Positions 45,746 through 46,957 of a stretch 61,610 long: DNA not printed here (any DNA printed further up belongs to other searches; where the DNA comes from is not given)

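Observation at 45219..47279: Candidate radical-SAM peptide-modification cassette: two small ORFs, attenuator-like hairpin, Cx3Cx2C enzyme, GNAT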

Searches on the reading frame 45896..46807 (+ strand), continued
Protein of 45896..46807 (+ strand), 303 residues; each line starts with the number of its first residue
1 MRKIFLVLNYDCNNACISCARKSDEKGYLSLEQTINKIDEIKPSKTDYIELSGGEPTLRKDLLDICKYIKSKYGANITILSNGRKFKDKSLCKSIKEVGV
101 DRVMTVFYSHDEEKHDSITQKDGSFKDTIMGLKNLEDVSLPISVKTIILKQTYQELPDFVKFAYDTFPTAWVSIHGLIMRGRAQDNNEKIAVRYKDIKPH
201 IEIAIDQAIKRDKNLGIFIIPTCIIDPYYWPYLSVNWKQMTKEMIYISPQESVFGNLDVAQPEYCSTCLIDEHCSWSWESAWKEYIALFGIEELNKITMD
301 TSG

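Call 18: search_protein_families(library=ncbifam, proteins=[L001:1164-2591:+, L001:4117-5004:+, L001:5915-6382:+, L001:3903-4100:+, L001:2607-3503:+, L014:2632-3999:+, L014:4001-4957:+, L014:2360-2635:+, L014:5009-5302:+], max_evalue=0.01)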
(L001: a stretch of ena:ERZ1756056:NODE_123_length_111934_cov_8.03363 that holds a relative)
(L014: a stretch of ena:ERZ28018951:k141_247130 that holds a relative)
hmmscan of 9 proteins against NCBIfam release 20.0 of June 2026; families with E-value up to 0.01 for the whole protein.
L001:1164-2591:+ (475 aa): 47 families (the best 25 are shown)
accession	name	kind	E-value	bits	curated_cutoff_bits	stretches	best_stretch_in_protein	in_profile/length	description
NF038107.1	rSAM_NF038107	equivalog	7.8e-82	275.4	600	1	1-440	1-432/444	Cys-every-fifth radical SAM/SPASM peptide maturase CefB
TIGR04463.1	rSAM_vs_C_rich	equivalog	5.1e-56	190.3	525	1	6-437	1-426/438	TIGR04463 family radical SAM/SPASM RiPP maturase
TIGR04334.1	rSAM_Clo7bot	equivalog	4.6e-45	154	600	1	2-437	1-431/440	radical SAM/SPASM domain Clo7bot peptide maturase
TIGR04280.1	geopep_mat_rSAM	hypoth_equivalog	8e-37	127.2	400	1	11-427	13-411/428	geopeptide radical SAM maturase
NF047865.1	rSAM_PapB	equivalog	1.9e-33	116.1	340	1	94-413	8-321/330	PapB family radical SAM/SPASM ranthipeptide maturase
NF052473.1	rSAM_FlmE_OhkG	exception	5e-33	114.5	500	2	1-275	1-279/481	FlmE/OhkG family radical SAM/SPASM peptide maturase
TIGR03942.1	sulfatase_rSAM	equivalog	3.6e-21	75.7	349.45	1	97-280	9-184/363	anaerobic sulfatase maturase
TIGR04068.1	rSAM_ocin_clost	equivalog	1e-20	74.1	500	1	14-243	8-231/462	Cys-rich peptide radical SAM maturase CcpM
TIGR04064.1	rSAM_nif11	equivalog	2.2e-20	72.8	518.7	2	89-263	78-243/459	nif11-like peptide radical SAM maturase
NF041298.1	rSAM_mat_DynA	equivalog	4.8e-20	71.8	450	1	96-278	8-180/356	dynobactin maturation radical SAM/SPASM protein DynA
NF041707.1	rSAM_YhhB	equivalog_domain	2.9e-18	65.9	445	1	99-245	12-153/369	cyclophane-forming radical SAM/SPASM peptide maturase YhhB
TIGR03974.1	rSAM_six_Cys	equivalog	1.8e-16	60.1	425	1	56-238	67-238/451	thioether cross-link-forming SCIFF peptide maturase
TIGR04269.1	SAM_SPASM_FxsB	subfamily_domain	2.2e-15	56.5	370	1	98-245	11-155/363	FxsB family cyclophane-forming radical SAM/SPASM peptide maturase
NF040492.1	not_ScfB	exception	4.8e-15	55.4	855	1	74-238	79-236/450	ScfB-related radical SAM/SPASM orphan maturase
NF010321.0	PRK13758.1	equivalog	1.3e-14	54.1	441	1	98-279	14-188/370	anaerobic sulfatase-maturase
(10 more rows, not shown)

L001:4117-5004:+ (295 aa): 1 family
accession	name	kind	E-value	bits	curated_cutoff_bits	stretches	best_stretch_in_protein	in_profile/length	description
TIGR03429.1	arom_pren_DMATS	subfamily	0.0039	16.5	163.85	0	87-185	156-266/408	DMATS family aromatic prenyltransferase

L001:5915-6382:+ (155 aa): 1 family
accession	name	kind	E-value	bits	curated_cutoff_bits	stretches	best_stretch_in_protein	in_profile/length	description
NF006225.0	PRK08354.1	equivalog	0.0058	16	288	1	42-146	175-274/318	putative aminotransferase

L001:3903-4100:+ (65 aa): 0 families

L001:2607-3503:+ (298 aa): 43 families (the best 25 are shown)
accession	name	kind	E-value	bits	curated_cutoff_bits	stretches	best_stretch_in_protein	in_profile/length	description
NF012229.1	bla_class_B_core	domain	1.3e-16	61.1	100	1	6-157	6-136/139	metallo-beta-lactamase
TIGR03413.1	GSH_gloB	equivalog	8.8e-16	58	200.8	2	21-88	14-77/248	hydroxyacylglutathione hydrolase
NF033105.1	bla_subclass_B3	equivalog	1.3e-10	41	240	1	23-152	28-148/257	subclass B3 metallo-beta-lactamase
TIGR04558.1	SoxH_rel_PQQ_1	hypoth_equivalog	1.4e-10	40.7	300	1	17-215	34-220/285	quinoprotein relay system zinc metallohydrolase 1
TIGR04559.1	SoxH_rel_PQQ_2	hypoth_equivalog_domain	1.8e-09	37.5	280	1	17-221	30-225/283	quinoprotein relay system zinc metallohydrolase 2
NF007597.0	PRK10241.1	equivalog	2.1e-09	37.1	421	1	19-85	14-77/251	hydroxyacylglutathione hydrolase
NF033088.2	bla_subclass_B1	equivalog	1.9e-08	34.3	200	1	17-84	31-97/217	subclass B1 metallo-beta-lactamase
NF000405.1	HARLDQ_not_B3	exception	1.7e-07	31.1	350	1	5-205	27-221/267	HARLDQ motif MBL-fold protein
NF012140.0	blaBJP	exception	5.5e-07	28.7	600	1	8-155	45-182/294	BJP family subclass B3 metallo-beta-lactamase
NF040641.1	bifunc_ST_SDO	equivalog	2.5e-06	26.6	625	1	41-84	188-231/423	bifunctional sulfur transferase/dioxygenase Blh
NF047925.1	pyridox_lacton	equivalog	2.8e-06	27.3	325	1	50-95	81-128/268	4-pyridoxolactonase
NF040469.1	blaEFM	exception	6.3e-06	25.5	610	1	6-155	58-199/302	EFM family subclass B3 metallo-beta-lactamase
NF000427.2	blaCAU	exception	1.3e-05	24.7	500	1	26-89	34-100/262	CAU/MBL1b family subclass B3 metallo-beta-lactamase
NF012148.0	blaKHM-HMB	exception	1.8e-05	24.4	450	1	2-79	25-111/238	KHM/HMB family subclass B1 metallo-beta-lactamase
NF033185.1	B3_Acin_new2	exception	2.1e-05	23.8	625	1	5-153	38-176/285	putative subclass B3 metallo-beta-lactamase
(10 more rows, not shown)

L014:2632-3999:+ (455 aa): 73 families (the best 25 are shown)
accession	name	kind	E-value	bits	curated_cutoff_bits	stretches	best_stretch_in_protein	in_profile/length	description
NF041298.1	rSAM_mat_DynA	equivalog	7.6e-35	120.5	450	1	91-413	5-328/356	dynobactin maturation radical SAM/SPASM protein DynA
NF047865.1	rSAM_PapB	equivalog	1.3e-31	110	340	1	92-418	8-327/330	PapB family radical SAM/SPASM ranthipeptide maturase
TIGR04064.1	rSAM_nif11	equivalog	1.7e-31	109.5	518.7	1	69-430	60-423/459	nif11-like peptide radical SAM maturase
TIGR03942.1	sulfatase_rSAM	equivalog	2.4e-31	109.1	349.45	1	95-413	9-330/363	anaerobic sulfatase maturase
TIGR03978.1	rSAM_paired_1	equivalog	5.9e-31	107.7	370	1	28-451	12-463/466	His-Xaa-Ser system radical SAM maturase HxsB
TIGR04083.1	rSAM_pep_methan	hypoth_equivalog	1.2e-27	96.8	300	1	93-410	6-314/376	TIGR04083 family peptide-modifying radical SAM enzyme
TIGR04163.1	rSAM_cobopep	equivalog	4.5e-26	91.6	375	1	90-416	67-396/428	peptide-modifying radical SAM enzyme CbpB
TIGR03906.1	quino_hemo_SAM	equivalog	2.1e-25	89.3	453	1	90-430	97-437/467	quinohemoprotein amine dehydrogenase maturation protein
TIGR04280.1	geopep_mat_rSAM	hypoth_equivalog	3.1e-25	89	400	1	90-253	87-252/428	geopeptide radical SAM maturase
NF041718.1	rSAM_phane_AMC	equivalog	1.6e-23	83.3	425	1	89-440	8-357/362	cyclophane-forming radical SAM peptide maturase AmcB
TIGR04068.1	rSAM_ocin_clost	equivalog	6.8e-23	81.3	500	1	90-377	87-396/462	Cys-rich peptide radical SAM maturase CcpM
NF010321.0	PRK13758.1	equivalog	3.1e-22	79.2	441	1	94-410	12-333/370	anaerobic sulfatase-maturase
NF041707.1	rSAM_YhhB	equivalog_domain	4.2e-22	78.5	445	1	89-265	4-188/369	cyclophane-forming radical SAM/SPASM peptide maturase YhhB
TIGR04261.1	rSAM_GlyRichRpt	subfamily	2.8e-21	75.9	310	1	94-429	4-349/363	cyclophane-forming radical SAM/SPASM peptide maturase GrrM/OscB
TIGR04251.1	SCM_rSAM_ScmF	equivalog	8.4e-21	74.7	400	1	92-413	9-327/353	SynChlorMet cassette radical SAM/SPASM protein ScmF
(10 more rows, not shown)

L014:4001-4957:+ (318 aa): 47 families (the best 25 are shown)
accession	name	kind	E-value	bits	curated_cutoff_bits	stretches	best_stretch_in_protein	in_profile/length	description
TIGR03977.1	rSAM_pair_HxsC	equivalog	5.2e-35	120.7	267.9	1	7-247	30-263/292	His-Xaa-Ser system radical SAM maturase HxsC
NF049973.1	radical_Rv1681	equivalog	4.2e-18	65.4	380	1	6-168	76-234/326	Rv1681 family radical SAM protein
TIGR04303.1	GeoRSP_rSAM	equivalog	1.7e-16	60.7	400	1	7-168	10-164/325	GeoRSP system radical SAM/SPASM protein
TIGR04051.1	rSAM_NirJ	equivalog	4.9e-16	58.6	515.45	1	9-168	9-163/354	heme d1 biosynthesis radical SAM protein NirJ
TIGR02668.1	moaA_archaeal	equivalog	6.8e-16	58.1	325.25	1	3-171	11-176/303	GTP 3',8-cyclase MoaA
TIGR02109.1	PQQ_syn_pqqE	equivalog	2.4e-15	56.3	381.35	1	4-170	9-171/358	pyrroloquinoline quinone biosynthesis protein PqqE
TIGR04250.1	SCM_rSAM_ScmE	equivalog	6.5e-15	54.9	400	1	3-174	4-171/358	SynChlorMet cassette radical SAM/SPASM protein ScmE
NF045574.1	sacti_mat_StsB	exception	6.6e-15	54.9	625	1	3-167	97-255/466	StsB family radical SAM/SPASM domain sactipeptide maturase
NF038332.1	rSAM_rare_HxsC4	exception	2.7e-14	53.1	500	1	5-307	17-331/335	radical SAM protein HxsC4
TIGR04251.1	SCM_rSAM_ScmF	equivalog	7.9e-14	51.8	400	1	4-166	6-167/353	SynChlorMet cassette radical SAM/SPASM protein ScmF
TIGR04466.1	rSAM_BlsE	equivalog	2.2e-13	50.4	400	1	10-164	11-158/327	cytosylglucuronate decarboxylase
TIGR03962.1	mycofact_rSAM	equivalog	2.2e-13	50.1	265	1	7-168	17-173/339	mycofactocin radical SAM maturase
NF001199.0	PRK00164.2-1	equivalog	5.4e-13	48.7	231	1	3-169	13-176/308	GTP 3',8-cyclase MoaA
TIGR04546.1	rSAM_ahbC_deAc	equivalog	6.9e-13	48.1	650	1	9-171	46-203/390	12,18-didecarboxysiroheme deacetylase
TIGR04055.1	rSAM_NirJ2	equivalog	7.1e-13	48.8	500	1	11-170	9-163/326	putative heme d1 biosynthesis radical SAM protein NirJ2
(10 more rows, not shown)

L014:2360-2635:+ (91 aa): 0 families

L014:5009-5302:+ (97 aa): 0 families

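Call 19: search_protein_families(library=pfam, proteins=[L001:4117-5004:+, L004:1223-2113:+, L005:3495-4376:+, L007:4096-4989:+, L008:3082-3972:+, L010:2426-3187:+, L001:5915-6382:+, L008:4895-5344:+], max_evalue=1)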
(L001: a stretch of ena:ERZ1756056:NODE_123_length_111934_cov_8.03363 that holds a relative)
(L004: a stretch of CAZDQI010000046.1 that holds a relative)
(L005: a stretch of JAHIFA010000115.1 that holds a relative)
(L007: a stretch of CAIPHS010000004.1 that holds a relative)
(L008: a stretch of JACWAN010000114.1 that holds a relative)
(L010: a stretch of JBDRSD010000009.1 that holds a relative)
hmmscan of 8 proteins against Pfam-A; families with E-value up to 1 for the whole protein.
L001:4117-5004:+ (295 aa): 1 family
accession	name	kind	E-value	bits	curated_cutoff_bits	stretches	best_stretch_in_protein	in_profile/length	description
PF11991.13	Trp_DMAT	-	0.0021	17.9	25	1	86-181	144-253/357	Tryptophan dimethylallyltransferase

L004:1223-2113:+ (297 aa): 1 family
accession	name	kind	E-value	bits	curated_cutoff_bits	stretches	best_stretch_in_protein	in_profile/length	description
PF11991.13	Trp_DMAT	-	0.00016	21.6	25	1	93-184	151-256/357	Tryptophan dimethylallyltransferase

L005:3495-4376:+ (294 aa): 3 families
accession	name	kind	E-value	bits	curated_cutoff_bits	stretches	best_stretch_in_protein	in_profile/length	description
PF11991.13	Trp_DMAT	-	0.00066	19.6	25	1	93-184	151-256/357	Tryptophan dimethylallyltransferase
PF02463.25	SMC_N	-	0.082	12.8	40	1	136-279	79-216/220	RecF/RecN/SMC N terminal domain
PF02251.23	PA28_N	-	0.48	10.9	21.2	1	233-264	12-43/61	Proteasome activator PA28, N-terminal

L007:4096-4989:+ (298 aa): 2 families
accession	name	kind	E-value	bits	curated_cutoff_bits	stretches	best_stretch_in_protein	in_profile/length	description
PF11991.13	Trp_DMAT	-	0.0003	20.7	25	1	90-190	148-262/357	Tryptophan dimethylallyltransferase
PF12876.13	Cellulase-like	-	0.11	12.3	25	1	132-228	202-294/355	Sugar-binding cellulase-like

L008:3082-3972:+ (297 aa): 0 families

L010:2426-3187:+ (254 aa): 1 family
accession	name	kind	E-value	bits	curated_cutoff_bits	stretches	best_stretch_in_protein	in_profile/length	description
PF11991.13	Trp_DMAT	-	0.072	12.9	25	1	107-161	198-254/357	Tryptophan dimethylallyltransferase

L001:5915-6382:+ (155 aa): 3 families
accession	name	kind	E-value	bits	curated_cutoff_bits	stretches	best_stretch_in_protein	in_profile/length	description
PF21350.2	Cas6_I-A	-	0.0032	18.1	27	1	48-110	29-90/101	CRISPR-associated protein Cas6, N-terminal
PF00061.29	Lipocalin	-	0.071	13.7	23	0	6-49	94-135/145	Lipocalin / cytosolic fatty-acid binding protein family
PF13673.13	Acetyltransf_10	-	0.088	13.2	23.6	1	30-136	5-110/128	Acetyltransferase (GNAT) domain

L008:4895-5344:+ (150 aa): 2 families
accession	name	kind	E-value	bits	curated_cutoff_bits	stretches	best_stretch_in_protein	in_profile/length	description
PF17304.8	OM14_C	-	0.066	14.1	26.1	1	48-80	1-34/70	Mitochondrial outer membrane protein OM14, C-terminal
PF13673.13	Acetyltransf_10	-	0.087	13.2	23.6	1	34-91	10-66/128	Acetyltransferase (GNAT) domain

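Call 24: find_homologous_proteins(query=L001:4117-5001:+, max_evalue=0.001)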
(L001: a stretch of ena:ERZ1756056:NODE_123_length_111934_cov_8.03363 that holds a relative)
Query L001:4117-5001:+ (295 aa): 24 proteins with E <= 0.001 among 1372 candidates.
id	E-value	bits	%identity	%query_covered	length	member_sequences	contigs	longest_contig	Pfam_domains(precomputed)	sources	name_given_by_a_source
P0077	1.7e-185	633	98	100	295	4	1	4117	-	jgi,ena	-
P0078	7.5e-155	533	84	100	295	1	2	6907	-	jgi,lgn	-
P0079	8.3e-148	510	81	100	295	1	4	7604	-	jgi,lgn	jgi:hypothetical protein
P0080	3.9e-143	494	78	100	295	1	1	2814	-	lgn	-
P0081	7.0e-92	326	55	100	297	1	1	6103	-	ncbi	ncbi:MAG: hypothetical protein ACOCRX_05690 [Candidatus Woesearchaeota archaeon]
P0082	1.0e-90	322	55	100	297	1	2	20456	-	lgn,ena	-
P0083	1.6e-90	322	54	99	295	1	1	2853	PF11991.14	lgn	-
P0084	9.2e-90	319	54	100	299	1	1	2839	-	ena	-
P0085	1.3e-88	315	52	98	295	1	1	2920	-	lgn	-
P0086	1.7e-87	312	52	99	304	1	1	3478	-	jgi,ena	-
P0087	4.3e-84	301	52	100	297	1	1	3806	-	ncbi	-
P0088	9.6e-75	270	46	99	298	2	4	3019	-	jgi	-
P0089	1.0e-68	250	43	99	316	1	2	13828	-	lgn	-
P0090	3.0e-65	239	41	98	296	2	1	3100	-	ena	-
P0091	5.5e-65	238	44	100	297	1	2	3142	-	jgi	jgi:hypothetical protein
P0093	3.2e-62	229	44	98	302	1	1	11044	PF11991.14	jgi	jgi:hypothetical protein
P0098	5.6e-54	202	37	98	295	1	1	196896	PF11991.14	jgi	jgi:hypothetical protein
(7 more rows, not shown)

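Call 27: search_solved_structures(query=A1, max_evalue=10, show_alignments=1)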
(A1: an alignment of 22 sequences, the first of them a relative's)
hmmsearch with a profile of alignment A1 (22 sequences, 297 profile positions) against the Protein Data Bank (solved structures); distinct sequences matched with E-value up to 10: 1.
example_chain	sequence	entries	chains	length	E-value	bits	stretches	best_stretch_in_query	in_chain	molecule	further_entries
8day_A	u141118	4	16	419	0.58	12.8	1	143-189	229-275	Dimethylallyltryptophan synthase 1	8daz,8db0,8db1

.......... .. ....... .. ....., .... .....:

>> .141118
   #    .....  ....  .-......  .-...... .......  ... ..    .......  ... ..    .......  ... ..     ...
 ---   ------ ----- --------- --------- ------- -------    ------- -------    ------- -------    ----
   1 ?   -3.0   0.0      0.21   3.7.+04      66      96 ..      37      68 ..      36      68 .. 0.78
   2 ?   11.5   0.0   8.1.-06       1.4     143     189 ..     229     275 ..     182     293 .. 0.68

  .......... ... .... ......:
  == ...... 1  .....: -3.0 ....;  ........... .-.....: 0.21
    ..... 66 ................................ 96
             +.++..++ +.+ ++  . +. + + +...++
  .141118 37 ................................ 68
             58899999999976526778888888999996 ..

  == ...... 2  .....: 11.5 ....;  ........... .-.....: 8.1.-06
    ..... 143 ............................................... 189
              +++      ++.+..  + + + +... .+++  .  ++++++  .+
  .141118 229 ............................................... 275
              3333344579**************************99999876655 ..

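Call 28: search_solved_structures(query=window:45896-46807:+, max_evalue=0.001, show_alignments=1)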
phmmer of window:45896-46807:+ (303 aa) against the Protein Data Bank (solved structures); distinct sequences matched with E-value up to 0.001: 5.
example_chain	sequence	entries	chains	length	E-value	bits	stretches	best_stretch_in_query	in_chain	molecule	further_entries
6efn_A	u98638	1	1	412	4.2e-08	36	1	7-164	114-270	Sporulation killing factor maturation protein SkfB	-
7tol_A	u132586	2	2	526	6.7e-07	32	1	15-112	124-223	glycerol dibiphytanyl glycerol tetraether - macrocyclic archaeol synthase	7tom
7vob_C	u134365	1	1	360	3.6e-05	26.4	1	2-165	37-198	Cytosylglucuronate decarboxylase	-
7voc_C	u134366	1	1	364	3.7e-05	26.3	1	2-165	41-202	Cytosylglucuronate decarboxylase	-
6c8v_A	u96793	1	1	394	0.00069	22.1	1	34-233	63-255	Coenzyme PQQ synthesis protein E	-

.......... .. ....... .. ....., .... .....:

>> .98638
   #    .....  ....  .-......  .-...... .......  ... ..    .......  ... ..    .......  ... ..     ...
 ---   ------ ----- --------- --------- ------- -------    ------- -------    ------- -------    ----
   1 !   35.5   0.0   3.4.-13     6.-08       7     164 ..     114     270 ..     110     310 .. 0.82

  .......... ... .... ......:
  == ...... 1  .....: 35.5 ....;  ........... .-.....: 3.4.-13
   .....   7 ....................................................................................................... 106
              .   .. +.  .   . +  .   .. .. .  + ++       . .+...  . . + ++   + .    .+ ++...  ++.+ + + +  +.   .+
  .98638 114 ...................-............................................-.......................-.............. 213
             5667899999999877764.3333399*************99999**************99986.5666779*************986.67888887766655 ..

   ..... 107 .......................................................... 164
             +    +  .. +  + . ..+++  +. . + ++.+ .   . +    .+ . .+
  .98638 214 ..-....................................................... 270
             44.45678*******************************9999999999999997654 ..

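Call 40: predict_structure(alignment_id=A1)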
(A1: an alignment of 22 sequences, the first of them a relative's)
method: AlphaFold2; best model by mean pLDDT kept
length: 295 residues; sequences in the alignment: 22
mean_pLDDT: 91.2   pTM: 0.90
mean pLDDT of the five models: 91.2, 91.0, 90.7, 90.6, 89.4
residues with pLDDT >= 90: 220; 70-90: 66; 50-70: 6; < 50: 3
segments of 3 or more residues with pLDDT < 50: none
pLDDT, mean of each block of 10 residues (from residue 1): 80 87 95 90 89 94 96 92 96 96 86 97 95 91 84 95 92 93 92 95 95 92 95 95 94 92 89 84 94 55
secondary structure, 60 per line:
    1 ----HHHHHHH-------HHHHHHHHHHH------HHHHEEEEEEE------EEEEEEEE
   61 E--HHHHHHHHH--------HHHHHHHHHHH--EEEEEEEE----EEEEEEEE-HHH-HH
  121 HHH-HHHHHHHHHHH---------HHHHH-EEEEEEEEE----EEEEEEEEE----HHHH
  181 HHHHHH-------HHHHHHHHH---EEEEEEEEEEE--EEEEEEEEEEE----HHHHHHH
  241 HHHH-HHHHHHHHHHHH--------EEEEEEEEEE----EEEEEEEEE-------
elements in order: H5-11 H19-29 H36-39 E40-46 E53-61 H64-72 H81-91 E94-101 E106-113 H119-123 H125-135 H145-149 E151-159 E164-172 H177-186 H194-202 E206-216 E219-229 H234-244 H246-257 E266-275 E280-288
